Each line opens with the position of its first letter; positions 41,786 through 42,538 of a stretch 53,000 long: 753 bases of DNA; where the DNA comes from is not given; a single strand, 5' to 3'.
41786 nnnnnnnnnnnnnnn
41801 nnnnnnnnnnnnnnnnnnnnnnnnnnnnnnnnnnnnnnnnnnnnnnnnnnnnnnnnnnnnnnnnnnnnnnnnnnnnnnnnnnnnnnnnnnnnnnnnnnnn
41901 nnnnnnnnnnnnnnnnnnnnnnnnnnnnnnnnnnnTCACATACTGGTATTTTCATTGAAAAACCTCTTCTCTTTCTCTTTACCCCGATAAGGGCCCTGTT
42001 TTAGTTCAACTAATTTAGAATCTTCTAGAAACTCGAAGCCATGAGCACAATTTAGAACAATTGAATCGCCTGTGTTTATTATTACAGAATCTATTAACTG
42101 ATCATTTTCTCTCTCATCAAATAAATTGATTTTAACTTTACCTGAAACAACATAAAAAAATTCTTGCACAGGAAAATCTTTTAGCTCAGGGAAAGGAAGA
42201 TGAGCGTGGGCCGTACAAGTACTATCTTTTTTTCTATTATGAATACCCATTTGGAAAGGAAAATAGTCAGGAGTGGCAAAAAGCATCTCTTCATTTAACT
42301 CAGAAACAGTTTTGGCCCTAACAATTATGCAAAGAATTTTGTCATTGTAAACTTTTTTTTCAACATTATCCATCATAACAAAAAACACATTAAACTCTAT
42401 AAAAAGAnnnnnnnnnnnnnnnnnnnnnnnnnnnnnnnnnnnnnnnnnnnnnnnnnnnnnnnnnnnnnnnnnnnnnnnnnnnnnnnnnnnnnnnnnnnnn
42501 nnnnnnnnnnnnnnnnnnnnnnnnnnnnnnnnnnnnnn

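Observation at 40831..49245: Arn-like operon in a probable archaeon: polyprenyl-P GT2 + N-formyltransferase + three consecutive GT-C proteins + Cys-rich mini-protein + cupin + aminotransferase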

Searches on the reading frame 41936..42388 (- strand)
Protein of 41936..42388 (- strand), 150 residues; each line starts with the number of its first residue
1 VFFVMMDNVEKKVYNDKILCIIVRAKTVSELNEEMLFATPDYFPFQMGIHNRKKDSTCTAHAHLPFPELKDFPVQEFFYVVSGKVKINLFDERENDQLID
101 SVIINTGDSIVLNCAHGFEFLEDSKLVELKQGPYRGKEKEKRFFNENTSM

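Call 3: search_protein_families(library=pfam, proteins=[window:41936-42388:-], max_evalue=0.01)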
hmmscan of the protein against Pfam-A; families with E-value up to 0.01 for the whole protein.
window:41936-42388:- (150 aa): 2 families
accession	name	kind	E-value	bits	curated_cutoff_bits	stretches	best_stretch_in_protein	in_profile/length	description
PF07883.17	Cupin_2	-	0.003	17.7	27.2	1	73-117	17-55/70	Cupin domain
PF05899.18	Cupin_3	-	0.0086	16.2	23.5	0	72-112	23-56/74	EutQ-like cupin domain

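Call 4: search_protein_families(library=ncbifam, proteins=[window:41936-42388:-], max_evalue=0.01)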
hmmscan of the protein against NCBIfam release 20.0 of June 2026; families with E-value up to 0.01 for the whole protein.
window:41936-42388:- (150 aa): 1 family
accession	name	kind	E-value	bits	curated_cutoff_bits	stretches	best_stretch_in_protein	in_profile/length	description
TIGR04366.1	cupin_WbuC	subfamily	6.2e-06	26.1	42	1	49-141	38-126/132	WbuC family cupin fold metalloprotein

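Call 16: search_solved_structures(query=window:41936-42388:-, max_evalue=10, show_alignments=2)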
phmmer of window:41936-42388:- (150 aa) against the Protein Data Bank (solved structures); distinct sequences matched with E-value up to 10: 1.
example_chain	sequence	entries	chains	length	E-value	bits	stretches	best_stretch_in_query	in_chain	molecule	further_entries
1zvf_A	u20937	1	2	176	0.12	15.4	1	73-124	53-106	3-hydroxyanthranilate 3,4-dioxygenase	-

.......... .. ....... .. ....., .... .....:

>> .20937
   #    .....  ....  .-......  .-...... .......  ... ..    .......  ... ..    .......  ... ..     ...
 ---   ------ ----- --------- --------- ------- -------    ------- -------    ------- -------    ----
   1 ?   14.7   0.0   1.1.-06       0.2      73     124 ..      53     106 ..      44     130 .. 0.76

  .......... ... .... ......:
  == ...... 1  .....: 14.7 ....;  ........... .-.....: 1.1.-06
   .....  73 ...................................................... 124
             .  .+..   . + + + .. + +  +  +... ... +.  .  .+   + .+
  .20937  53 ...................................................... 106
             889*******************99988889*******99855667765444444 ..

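Call 41: search_solved_structures(query=A3, max_evalue=10, show_alignments=3)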
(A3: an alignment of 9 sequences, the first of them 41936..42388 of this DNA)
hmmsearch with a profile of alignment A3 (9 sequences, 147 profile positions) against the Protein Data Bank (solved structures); distinct sequences matched with E-value up to 10: 3.
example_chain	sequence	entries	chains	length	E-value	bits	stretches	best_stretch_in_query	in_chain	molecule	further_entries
1zvf_A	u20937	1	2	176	0.019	17.8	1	72-116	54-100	3-hydroxyanthranilate 3,4-dioxygenase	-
1r0u_A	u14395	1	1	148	0.31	13.9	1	66-113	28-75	protein ywiB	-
5u55_A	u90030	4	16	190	1.1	12.1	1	72-117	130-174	(S)-2-hydroxypropylphosphonic acid epoxidase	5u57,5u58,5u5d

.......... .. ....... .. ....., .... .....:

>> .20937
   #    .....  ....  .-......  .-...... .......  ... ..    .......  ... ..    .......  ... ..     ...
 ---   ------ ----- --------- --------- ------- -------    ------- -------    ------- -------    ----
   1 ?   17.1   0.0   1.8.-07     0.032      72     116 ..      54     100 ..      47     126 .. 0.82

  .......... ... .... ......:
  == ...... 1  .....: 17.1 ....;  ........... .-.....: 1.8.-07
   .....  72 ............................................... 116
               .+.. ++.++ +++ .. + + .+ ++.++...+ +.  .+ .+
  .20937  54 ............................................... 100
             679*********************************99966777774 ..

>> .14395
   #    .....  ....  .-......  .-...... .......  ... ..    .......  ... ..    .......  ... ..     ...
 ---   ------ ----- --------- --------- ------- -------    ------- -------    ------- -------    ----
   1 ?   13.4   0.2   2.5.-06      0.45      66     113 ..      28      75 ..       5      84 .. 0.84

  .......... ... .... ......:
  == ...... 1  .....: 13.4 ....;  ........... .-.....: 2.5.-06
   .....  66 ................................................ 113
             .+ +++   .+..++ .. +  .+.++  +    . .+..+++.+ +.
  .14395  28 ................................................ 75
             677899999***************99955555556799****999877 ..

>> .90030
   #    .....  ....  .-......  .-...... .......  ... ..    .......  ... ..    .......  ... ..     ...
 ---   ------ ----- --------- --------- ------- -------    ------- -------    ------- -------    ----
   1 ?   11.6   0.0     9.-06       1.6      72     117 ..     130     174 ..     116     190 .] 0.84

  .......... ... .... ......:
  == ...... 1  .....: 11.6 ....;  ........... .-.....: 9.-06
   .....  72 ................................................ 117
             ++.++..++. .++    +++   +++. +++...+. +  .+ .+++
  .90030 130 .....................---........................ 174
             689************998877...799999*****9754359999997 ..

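Call 42: find_homologous_proteins(query=A3, max_evalue=0.001)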
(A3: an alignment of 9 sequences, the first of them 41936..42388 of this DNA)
Query A3 (9 sequences) (150 aa, profile of the alignment): 563 proteins with E <= 0.001 among 3163 candidates; the best 120 are listed.
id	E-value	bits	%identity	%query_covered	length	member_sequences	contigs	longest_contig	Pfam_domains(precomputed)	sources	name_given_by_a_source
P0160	5.0e-70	252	61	91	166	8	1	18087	-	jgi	jgi:mannose-6-phosphate isomerase-like protein (cupin superfamily)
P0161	1.6e-69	250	59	94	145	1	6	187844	-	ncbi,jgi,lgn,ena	-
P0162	1.7e-69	250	64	94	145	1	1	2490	-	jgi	jgi:mannose-6-phosphate isomerase-like protein (cupin superfamily)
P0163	1.1e-68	247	59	91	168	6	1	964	-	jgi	-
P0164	2.7e-68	246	56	97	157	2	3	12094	-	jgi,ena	-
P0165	1.3e-67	244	59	95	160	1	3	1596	-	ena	-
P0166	2.2e-67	243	67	95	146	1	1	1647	-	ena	-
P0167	3.8e-67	242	100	97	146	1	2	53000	-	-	-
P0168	1.6e-66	240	55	92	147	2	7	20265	-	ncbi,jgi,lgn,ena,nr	ncbi:MAG TPA: hypothetical protein VJH68_01765 [Candidatus Nanoarchaeia archaeon]|nr:hypothetical pr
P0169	1.6e-66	240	54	95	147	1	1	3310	-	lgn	-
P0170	2.1e-66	240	57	95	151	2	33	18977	-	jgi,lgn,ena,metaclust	metaclust:\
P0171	1.7e-65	237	60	93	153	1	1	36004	PF07883.18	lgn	-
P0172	6.4e-65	235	52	95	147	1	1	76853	-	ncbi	-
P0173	1.2e-64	234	53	92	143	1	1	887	-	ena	-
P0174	1.3e-64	234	61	93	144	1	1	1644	-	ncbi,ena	-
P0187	1.0e-62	228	64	91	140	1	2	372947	PF07883.18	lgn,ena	-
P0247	4.1e-54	200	53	91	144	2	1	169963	-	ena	-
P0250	3.6e-53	197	45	91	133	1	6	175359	-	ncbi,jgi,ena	-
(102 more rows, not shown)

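Call 50: predict_structure(alignment_id=A4)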
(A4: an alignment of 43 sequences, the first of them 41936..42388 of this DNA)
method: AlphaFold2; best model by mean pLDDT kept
length: 150 residues; sequences in the alignment: 43
mean_pLDDT: 91.4   pTM: 0.83
mean pLDDT of the five models: 91.4, 91.3, 88.9, 87.6, 86.7
residues with pLDDT >= 90: 128; 70-90: 11; 50-70: 4; < 50: 7
segments of 3 or more residues with pLDDT < 50: 1-4, 148-150
pLDDT, mean of each block of 10 residues (from residue 1): 62 96 94 94 95 97 92 92 98 95 99 97 98 93 68
secondary structure, 60 per line:
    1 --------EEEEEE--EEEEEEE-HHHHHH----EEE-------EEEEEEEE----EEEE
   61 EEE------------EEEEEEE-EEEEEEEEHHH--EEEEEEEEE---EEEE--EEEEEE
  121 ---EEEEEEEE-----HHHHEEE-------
elements in order: E9-14 E17-23 H25-30 E35-37 E45-52 E57-63 E76-82 E84-91 E97-105 E109-112 E115-120 E124-131 H137-140 E141-143

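Call 53: fold_search(model_id=the predicted structure, library=pdb)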
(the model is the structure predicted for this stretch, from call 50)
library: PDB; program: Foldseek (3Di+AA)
matches with E <= 10: 1844; with E <= 0.001: 465
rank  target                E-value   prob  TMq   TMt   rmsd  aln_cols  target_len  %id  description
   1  9bwi_B                5.0e-07  1.00  0.50  0.63   5.8       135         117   23  Crystal structure of cellulose oxidative enzyme in acidic pH with glycerol (released 2024-12-11)
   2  9bwf_B                6.2e-07  1.00  0.51  0.63   5.7       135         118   23  Crystal structure of cellulose oxidative enzyme without ligand (released 2024-12-04)
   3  9bwi_A                1.0e-06  1.00  0.50  0.62   4.1       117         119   25  Crystal structure of cellulose oxidative enzyme in acidic pH with glycerol (released 2024-12-11)
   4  2q30_E                1.4e-06  1.00  0.52  0.72   3.3       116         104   14  Crystal structure of a rmlc-like cupin protein (dde_2303) from desulfovibrio desulfuricans subsp. at 1.94 A resolution (released 2007-06-19)
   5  9bwf_A                1.4e-06  1.00  0.49  0.61   4.4       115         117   26  Crystal structure of cellulose oxidative enzyme without ligand (released 2024-12-04)
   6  5flh_A                2.2e-06  1.00  0.49  0.39   3.0       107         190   20  Free state of Ni-quercetinase (released 2016-06-01)
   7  2q30_B                2.9e-06  1.00  0.52  0.71   3.3       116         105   14  Crystal structure of a rmlc-like cupin protein (dde_2303) from desulfovibrio desulfuricans subsp. at 1.94 A resolution (released 2007-06-19)
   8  5flh_B                3.9e-06  1.00  0.49  0.41   3.1       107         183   20  Free state of Ni-quercetinase (released 2016-06-01)
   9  2q30_A                4.3e-06  1.00  0.47  0.64   3.2        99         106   15  Crystal structure of a rmlc-like cupin protein (dde_2303) from desulfovibrio desulfuricans subsp. at 1.94 A resolution (released 2007-06-19)
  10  5flj_A                4.6e-06  1.00  0.49  0.41   3.1       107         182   20  enzyme-substrate-dioxygen complex of Ni-quercetinase (released 2016-06-01)
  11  5flj_L                4.6e-06  1.00  0.49  0.40   3.1       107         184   20  enzyme-substrate-dioxygen complex of Ni-quercetinase (released 2016-06-01)
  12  9ug7_D                5.1e-06  1.00  0.50  0.43   8.6       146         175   10  Structure of sulfonamide synthase SbzM from Actinokineospora mzabensis (released 2026-03-04)
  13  3fjs_C                5.7e-06  1.00  0.51  0.70   4.2       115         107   12  CRYSTAL STRUCTURE OF A PUTATIVE BIOSYNTHETIC PROTEIN WITH RMLC-LIKE CUPIN FOLD (REUT_B4087) FROM RALSTONIA EUTROPHA JM (released 2009-01-13)
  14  9ug7_C                6.7e-06  1.00  0.53  0.47   8.4       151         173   10  Structure of sulfonamide synthase SbzM from Actinokineospora mzabensis (released 2026-03-04)
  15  4yrd_B                6.7e-06  1.00  0.48  0.23   6.4       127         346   20  Crystal structure of CapF with inhibitor 3-isopropenyl-tropolone (released 2015-10-21)
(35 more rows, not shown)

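Call 70: find_encoding_contigs(protein=P0187, flank=8000, max_places=1)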
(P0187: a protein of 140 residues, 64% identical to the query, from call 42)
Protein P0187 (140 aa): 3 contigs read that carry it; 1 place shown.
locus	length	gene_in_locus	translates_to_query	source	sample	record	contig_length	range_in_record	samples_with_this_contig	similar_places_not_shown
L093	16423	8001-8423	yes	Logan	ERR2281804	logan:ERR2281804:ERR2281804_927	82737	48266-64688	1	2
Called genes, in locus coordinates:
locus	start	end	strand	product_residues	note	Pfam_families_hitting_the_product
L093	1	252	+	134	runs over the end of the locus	PF01575:MaoC_dehydratas, PF13452:FAS1_DH_region (weak)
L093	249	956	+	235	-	PF00106:adh_short, PF01370:Epimerase (weak), PF08659:KR, PF13561:adh_short_C2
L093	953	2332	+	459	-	PF13231:PMT_2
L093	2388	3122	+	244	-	PF01209:Ubie_methyltran (weak), PF05175:MTS (weak), PF05401:NodS, PF13489:Methyltransf_23, PF13847:Methyltransf_31, PF08241:Methyltransf_11, PF08242:Methyltransf_12, PF13649:Methyltransf_25, +2 more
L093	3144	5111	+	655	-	-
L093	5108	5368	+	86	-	-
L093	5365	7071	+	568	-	PF02366:PMT, PF13231:PMT_2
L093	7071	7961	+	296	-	PF02353:CMAS, PF13489:Methyltransf_23, PF01135:PCMT (weak), PF01209:Ubie_methyltran, PF13847:Methyltransf_31, PF08241:Methyltransf_11, PF08242:Methyltransf_12, PF13649:Methyltransf_25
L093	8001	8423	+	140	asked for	PF07883:Cupin_2 (faint)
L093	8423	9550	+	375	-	PF01041:DegT_DnrJ_EryC1, PF00155:Aminotran_1_2, PF00266:Aminotran_5 (weak), PF01053:Cys_Met_Meta_PP (weak), PF01212:Beta_elim_lyase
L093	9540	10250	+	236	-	PF00535:Glycos_transf_2, PF10111:Glyco_tranf_2_2 (weak), PF13641:Glyco_tranf_2_3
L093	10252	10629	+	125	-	PF04138:GtrA_DPMS_TM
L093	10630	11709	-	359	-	-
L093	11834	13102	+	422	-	PF08421:Methyltransf_13, PF13489:Methyltransf_23, PF08484:Methyltransf_14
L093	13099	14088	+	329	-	PF01370:Epimerase, PF05368:NmrA (weak), PF16363:GDP_Man_Dehyd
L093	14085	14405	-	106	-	-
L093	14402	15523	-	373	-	PF01370:Epimerase, PF04321:RmlD_sub_bind (weak), PF16363:GDP_Man_Dehyd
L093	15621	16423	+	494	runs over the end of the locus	PF01554:MatE (faint), PF01943:Polysacc_synt, PF13440:Polysacc_synt_3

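Call 71: find_encoding_contigs(protein=P0250, flank=8000, max_places=1)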
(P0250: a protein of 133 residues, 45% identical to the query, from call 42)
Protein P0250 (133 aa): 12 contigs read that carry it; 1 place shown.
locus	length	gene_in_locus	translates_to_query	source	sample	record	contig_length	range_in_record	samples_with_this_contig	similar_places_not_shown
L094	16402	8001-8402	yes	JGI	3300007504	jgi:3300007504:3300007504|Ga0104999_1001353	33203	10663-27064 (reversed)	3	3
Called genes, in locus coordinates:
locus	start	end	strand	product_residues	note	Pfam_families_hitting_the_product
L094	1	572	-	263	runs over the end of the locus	PF00483:NTP_transferase, PF12804:NTP_transf_3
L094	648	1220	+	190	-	PF11969:DcpS_C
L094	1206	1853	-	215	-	PF07722:Peptidase_C26, PF00117:GATase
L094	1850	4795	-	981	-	PF01467:CTP_transf_like, PF01326:PPDK_N, PF00391:PEP-utilizers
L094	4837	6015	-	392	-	-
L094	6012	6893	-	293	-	PF00535:Glycos_transf_2, PF26629:GT2_TM_C (weak)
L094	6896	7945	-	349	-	PF01370:Epimerase, PF04321:RmlD_sub_bind, PF05368:NmrA (weak), PF16363:GDP_Man_Dehyd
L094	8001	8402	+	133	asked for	-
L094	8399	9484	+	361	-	PF01041:DegT_DnrJ_EryC1, PF00266:Aminotran_5 (weak), PF01212:Beta_elim_lyase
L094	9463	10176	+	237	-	PF13641:Glyco_tranf_2_3 (weak), PF00535:Glycos_transf_2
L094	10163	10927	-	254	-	PF00551:Formyl_trans_N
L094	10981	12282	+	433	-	PF13231:PMT_2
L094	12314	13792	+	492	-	PF01943:Polysacc_synt, PF13440:Polysacc_synt_3, PF03023:MurJ (weak)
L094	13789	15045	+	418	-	PF02223:Thymidylate_kin (faint)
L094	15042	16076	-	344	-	PF00534:Glycos_transf_1, PF13692:Glyco_trans_1_4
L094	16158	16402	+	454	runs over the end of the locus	PF01663:Phosphodiest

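Call 72: find_encoding_contigs(protein=P0247, flank=8000, max_places=1)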
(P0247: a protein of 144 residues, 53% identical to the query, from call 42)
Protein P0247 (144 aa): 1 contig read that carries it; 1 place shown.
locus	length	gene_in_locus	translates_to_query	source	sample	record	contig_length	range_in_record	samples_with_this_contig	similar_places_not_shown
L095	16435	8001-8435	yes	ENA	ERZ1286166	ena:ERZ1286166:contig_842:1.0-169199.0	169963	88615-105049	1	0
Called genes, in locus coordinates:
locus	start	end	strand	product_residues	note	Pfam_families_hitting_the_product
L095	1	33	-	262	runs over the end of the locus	PF04007:DUF354 (weak)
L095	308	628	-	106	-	PF03720:UDPG_MGDP_dh_C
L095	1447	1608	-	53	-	PF01262:AlaDh_PNT_C (weak), PF03721:UDPG_MGDP_dh_N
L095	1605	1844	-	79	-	PF00483:NTP_transferase (weak)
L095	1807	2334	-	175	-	PF00483:NTP_transferase, PF12804:NTP_transf_3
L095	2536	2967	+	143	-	PF00483:NTP_transferase, PF12804:NTP_transf_3 (weak)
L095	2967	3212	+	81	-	PF00483:NTP_transferase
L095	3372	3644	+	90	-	-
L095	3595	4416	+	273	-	PF03332:PMM, PF01050:MannoseP_isomer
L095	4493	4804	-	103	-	PF00313:CSD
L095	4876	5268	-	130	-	PF03706:LPG_synthase_TM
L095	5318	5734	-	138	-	PF03706:LPG_synthase_TM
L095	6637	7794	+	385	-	-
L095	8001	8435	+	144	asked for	-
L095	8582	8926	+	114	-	PF01041:DegT_DnrJ_EryC1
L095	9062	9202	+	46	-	-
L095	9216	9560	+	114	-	-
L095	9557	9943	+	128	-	-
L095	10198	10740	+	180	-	PF01041:DegT_DnrJ_EryC1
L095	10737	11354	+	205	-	PF13641:Glyco_tranf_2_3, PF00535:Glycos_transf_2, PF12804:NTP_transf_3 (weak)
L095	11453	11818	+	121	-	PF04138:GtrA_DPMS_TM (weak)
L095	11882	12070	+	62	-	-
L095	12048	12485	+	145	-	-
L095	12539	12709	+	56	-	-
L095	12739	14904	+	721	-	PF08421:Methyltransf_13, PF13489:Methyltransf_23, PF08484:Methyltransf_14, PF01370:Epimerase, PF16363:GDP_Man_Dehyd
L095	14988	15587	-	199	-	PF00702:Hydrolase, PF13419:HAD_2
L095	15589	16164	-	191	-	PF13521:AAA_28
